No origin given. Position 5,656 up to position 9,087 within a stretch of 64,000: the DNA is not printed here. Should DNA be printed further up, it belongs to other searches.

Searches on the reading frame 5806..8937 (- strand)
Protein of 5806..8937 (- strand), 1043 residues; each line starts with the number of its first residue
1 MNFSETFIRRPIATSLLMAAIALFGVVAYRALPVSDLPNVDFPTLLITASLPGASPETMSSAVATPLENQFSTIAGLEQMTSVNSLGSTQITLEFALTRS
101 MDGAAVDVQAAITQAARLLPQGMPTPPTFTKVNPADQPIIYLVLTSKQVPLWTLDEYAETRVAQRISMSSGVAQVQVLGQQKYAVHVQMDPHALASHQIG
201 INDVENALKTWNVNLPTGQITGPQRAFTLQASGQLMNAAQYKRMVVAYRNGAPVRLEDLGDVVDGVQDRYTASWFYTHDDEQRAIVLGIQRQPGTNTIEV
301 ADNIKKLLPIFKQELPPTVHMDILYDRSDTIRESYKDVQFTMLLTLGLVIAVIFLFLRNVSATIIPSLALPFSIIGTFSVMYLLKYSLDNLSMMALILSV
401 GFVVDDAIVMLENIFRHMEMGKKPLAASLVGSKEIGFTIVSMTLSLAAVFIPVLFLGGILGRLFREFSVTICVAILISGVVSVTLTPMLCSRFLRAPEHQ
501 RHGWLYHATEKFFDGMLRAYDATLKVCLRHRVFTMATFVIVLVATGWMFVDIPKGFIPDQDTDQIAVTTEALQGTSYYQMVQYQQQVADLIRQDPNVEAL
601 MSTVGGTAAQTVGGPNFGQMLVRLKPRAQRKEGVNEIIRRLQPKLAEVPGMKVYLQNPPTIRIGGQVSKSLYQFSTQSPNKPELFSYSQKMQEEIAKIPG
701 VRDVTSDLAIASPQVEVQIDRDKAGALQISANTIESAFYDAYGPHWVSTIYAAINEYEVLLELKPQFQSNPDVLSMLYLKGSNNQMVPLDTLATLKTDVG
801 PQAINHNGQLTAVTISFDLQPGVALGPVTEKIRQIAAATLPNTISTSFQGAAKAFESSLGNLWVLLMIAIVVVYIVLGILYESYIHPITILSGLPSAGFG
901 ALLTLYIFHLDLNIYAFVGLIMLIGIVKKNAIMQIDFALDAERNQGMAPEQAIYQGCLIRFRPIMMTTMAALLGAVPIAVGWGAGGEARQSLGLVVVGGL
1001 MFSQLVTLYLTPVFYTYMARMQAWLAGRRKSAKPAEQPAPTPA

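Call 49: search_protein_families(library=pfam, proteins=[window:5806-8937:-], max_evalue=0.00001)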
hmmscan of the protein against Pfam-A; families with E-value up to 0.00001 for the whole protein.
window:5806-8937:- (1043 aa): 2 families
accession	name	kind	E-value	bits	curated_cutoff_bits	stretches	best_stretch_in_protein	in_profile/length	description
PF00873.25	ACR_tran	-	0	1029.2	28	1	3-1017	1-1019/1021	AcrB/AcrD/AcrF family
PF03176.21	MMPL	-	3e-09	36.7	20.5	1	231-502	36-315/333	MMPL family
